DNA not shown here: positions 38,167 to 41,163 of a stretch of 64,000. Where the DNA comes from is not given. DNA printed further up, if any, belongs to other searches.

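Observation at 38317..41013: Soluble chemoreceptor with five tandem PAS domains encoded by ~369-bp DNA repeats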

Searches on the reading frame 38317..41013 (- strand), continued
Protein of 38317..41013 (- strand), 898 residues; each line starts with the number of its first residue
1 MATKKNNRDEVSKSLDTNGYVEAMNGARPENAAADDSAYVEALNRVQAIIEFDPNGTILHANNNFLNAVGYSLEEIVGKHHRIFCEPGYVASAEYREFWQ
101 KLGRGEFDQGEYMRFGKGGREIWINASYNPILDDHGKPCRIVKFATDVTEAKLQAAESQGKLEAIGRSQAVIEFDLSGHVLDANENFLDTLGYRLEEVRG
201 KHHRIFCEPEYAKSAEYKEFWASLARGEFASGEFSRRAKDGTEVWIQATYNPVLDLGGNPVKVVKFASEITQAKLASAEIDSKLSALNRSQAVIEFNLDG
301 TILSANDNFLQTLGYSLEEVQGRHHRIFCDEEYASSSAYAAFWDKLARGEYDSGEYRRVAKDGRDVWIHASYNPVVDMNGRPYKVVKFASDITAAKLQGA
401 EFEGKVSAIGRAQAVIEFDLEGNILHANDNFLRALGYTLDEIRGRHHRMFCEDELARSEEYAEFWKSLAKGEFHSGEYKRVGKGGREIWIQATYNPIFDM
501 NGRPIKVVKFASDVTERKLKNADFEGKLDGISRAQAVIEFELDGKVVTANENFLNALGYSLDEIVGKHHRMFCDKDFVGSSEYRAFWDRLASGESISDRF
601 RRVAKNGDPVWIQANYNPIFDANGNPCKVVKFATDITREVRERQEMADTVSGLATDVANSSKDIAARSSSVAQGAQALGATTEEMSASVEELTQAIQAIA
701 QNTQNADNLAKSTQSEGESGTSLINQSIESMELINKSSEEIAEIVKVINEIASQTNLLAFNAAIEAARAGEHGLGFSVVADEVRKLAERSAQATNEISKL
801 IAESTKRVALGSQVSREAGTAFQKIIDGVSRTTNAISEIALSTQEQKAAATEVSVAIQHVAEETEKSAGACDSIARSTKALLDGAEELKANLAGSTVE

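Call 15: find_encoding_contigs(protein=P0002, flank=10000, max_places=3)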
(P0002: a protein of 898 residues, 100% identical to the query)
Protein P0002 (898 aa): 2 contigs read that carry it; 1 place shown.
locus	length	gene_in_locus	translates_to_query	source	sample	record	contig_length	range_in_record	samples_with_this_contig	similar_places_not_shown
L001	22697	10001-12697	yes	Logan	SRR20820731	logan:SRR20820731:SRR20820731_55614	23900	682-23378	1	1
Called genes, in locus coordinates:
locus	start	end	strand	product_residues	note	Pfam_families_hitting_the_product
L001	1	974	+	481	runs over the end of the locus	PF13372:Alginate_exp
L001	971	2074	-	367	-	PF00582:Usp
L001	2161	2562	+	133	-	-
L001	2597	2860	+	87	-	PF14357:DUF4404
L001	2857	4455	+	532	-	PF13207:AAA_17 (faint), PF08433:KTI12, PF13238:AAA_18 (weak), PF13671:AAA_33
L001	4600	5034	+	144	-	PF08327:AHSA1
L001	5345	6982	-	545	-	PF10670:DUF4198, PF24681:Kelch_KLHDC2_KLHL20_DRC7, PF13415:Beta-prop_FBX42, PF24981:Beta-prop_ATRN-LZTR1 (weak), PF24996:NANM (weak), PF07646:Kelch_2, PF13964:Beta-prop_Calicin, PF24681:Kelch_KLHDC2_KLHL20_DRC7, +4 more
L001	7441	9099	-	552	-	-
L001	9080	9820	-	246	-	PF00005:ABC_tran, PF13304:AAA_21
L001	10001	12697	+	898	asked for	PF08448:PAS_4, PF13426:PAS_9, PF08447:PAS_3, PF08448:PAS_4, PF13426:PAS_9, PF08447:PAS_3, PF00989:PAS, PF08447:PAS_3, +15 more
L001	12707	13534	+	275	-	PF03705:CheR_N, PF08241:Methyltransf_11 (faint), PF13649:Methyltransf_25 (faint), PF08242:Methyltransf_12 (faint), PF01739:CheR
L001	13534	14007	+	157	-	PF03975:CheD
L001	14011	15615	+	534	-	PF01584:CheW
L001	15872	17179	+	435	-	PF03315:SDH_beta, PF03313:SDH_alpha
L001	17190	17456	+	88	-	-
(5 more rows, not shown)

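Call 16: find_encoding_contigs(protein=P0026, flank=10000, max_places=3)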
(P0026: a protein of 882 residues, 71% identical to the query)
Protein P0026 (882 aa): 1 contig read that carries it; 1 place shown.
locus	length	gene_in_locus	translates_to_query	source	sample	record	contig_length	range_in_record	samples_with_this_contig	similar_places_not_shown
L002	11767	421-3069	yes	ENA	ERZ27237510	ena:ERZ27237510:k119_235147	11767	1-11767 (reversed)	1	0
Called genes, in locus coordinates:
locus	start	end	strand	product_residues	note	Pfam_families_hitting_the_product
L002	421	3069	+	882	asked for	PF08448:PAS_4, PF08447:PAS_3, PF13426:PAS_9, PF08447:PAS_3, PF08448:PAS_4, PF13426:PAS_9, PF08448:PAS_4, PF13426:PAS_9, +13 more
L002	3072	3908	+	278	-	PF03705:CheR_N, PF08241:Methyltransf_11 (faint), PF01739:CheR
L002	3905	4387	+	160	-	PF03975:CheD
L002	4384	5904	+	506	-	PF01584:CheW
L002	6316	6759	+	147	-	-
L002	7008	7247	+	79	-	PF01402:RHH_1 (weak)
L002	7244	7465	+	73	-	PF13470:PIN_3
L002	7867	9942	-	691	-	-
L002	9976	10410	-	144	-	PF00072:Response_reg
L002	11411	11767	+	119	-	?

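Call 17: find_related_loci(query=window:38317-41013:-, collection=genome_contigs, flank=6000)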
Query window:38317-41013:- (898 aa) in genome_contigs; peptide patterns used: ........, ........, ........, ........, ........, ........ (x = any residue, [..] = any of these).
350 stretches matched a pattern; 118 encode a relative of the query (tblastn E <= 1e-3); the best 80 are kept; 80 distinct loci.
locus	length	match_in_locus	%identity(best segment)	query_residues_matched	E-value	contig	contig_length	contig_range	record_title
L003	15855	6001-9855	48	32-873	0e+0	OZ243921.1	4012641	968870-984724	MAG: uncultured Granulicella sp. isolate 3aa44edd-b56f-4540-8c9f-3bae12d18822 genome assembly, chromosome: 1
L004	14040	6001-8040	56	40-888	0e+0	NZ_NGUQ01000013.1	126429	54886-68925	Pandoraea sp. PE-S2T-3 contig00013, whole genome shotgun sequence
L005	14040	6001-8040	56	40-888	0e+0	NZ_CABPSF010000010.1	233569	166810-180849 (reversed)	Pandoraea iniqua strain LMG 31009, whole genome shotgun sequence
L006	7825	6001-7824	63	42-893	0e+0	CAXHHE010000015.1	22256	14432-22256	MAG TPA_asm: uncultured Bacteriovorax sp. isolate SRR12480283_concoct_15 genome assembly, contig: ERZ4873886.22, whole g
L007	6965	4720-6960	52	27-875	0e+0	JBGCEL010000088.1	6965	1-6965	MAG: Gammaproteobacteria bacterium isolate SGMAG-48 contig88, whole genome shotgun sequence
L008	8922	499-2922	47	33-862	0e+0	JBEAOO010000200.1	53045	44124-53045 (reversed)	MAG: Pseudomonadota bacterium isolate mcraecreek_2019_sw_WHONDRS-S19S_0031_B_bin.2 scaffold_491855, whole genome shotgun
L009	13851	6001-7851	60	25-888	0e+0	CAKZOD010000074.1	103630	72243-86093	MAG TPA_asm: uncultured Oceanospirillaceae bacterium isolate ERR2094174_bin.22_CONCOCT_v1.1_MAG genome assembly, contig:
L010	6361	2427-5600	48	12-860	0e+0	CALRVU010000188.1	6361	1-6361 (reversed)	MAG: Bordetella parapertussis isolate JJ-MAC1KOLB2-402-3-m1-bin332 genome assembly, contig: JJ-MAC1KOLB2-402-C437, whole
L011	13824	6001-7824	59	34-888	0e+0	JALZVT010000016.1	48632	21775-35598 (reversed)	MAG: Pseudomonadales bacterium isolate g3_MAG_00001 g3_MAG_00001_000000000016, whole genome shotgun sequence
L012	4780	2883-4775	51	33-794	0e+0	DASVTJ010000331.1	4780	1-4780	MAG TPA_asm: Duganella sp. isolate SMAG_U3288 k141_967072, whole genome shotgun sequence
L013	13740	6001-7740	55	38-888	0e+0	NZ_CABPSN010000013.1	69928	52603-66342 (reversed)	Pandoraea aquatica strain LMG 31011, whole genome shotgun sequence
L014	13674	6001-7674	55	40-888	0e+0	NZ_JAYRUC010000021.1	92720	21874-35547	MAG: Pandoraea sp. isolate NJ_NJASGE2bin.1 NODE_248_length_92720_cov_3.237232, whole genome shotgun sequence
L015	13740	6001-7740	55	38-888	0e+0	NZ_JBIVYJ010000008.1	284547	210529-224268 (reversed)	Pandoraea sp. NPDC090278 NPDC090278_182_G11.ctg-0008, whole genome shotgun sequence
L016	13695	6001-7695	55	38-888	0e+0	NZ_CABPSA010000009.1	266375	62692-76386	Pandoraea commovens strain LMG 31010, whole genome shotgun sequence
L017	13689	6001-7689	54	40-893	0e+0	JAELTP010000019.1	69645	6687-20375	Pandoraea sp. ASV26 NODE_19_length_69645_cov_18.943195, whole genome shotgun sequence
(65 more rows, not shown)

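Call 20: list_cluster_members(proteins=[P0002])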
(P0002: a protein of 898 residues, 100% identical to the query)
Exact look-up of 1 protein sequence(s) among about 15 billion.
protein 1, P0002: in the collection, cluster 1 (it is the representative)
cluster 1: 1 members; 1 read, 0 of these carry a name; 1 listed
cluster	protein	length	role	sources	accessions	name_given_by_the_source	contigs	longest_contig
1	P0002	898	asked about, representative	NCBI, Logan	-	-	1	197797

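Call 53: find_encoding_contigs(protein=P0099, flank=4000, max_places=2)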
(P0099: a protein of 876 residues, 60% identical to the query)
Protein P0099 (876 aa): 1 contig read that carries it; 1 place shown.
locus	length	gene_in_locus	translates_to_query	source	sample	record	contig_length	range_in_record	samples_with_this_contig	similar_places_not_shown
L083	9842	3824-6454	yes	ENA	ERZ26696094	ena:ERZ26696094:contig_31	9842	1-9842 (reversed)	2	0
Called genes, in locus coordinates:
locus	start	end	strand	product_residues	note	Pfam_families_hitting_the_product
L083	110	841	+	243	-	-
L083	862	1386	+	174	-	-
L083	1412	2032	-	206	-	PF00795:CN_hydrolase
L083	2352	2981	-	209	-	PF20154:LNT_N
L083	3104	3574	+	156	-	PF00700:Flagellin_C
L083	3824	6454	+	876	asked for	PF08447:PAS_3, PF08448:PAS_4, PF13426:PAS_9, PF08448:PAS_4, PF13426:PAS_9, PF08447:PAS_3, PF08447:PAS_3, PF08448:PAS_4, +12 more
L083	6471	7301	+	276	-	PF03705:CheR_N, PF01739:CheR, PF13847:Methyltransf_31 (faint)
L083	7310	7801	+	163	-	PF03975:CheD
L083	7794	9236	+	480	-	PF01584:CheW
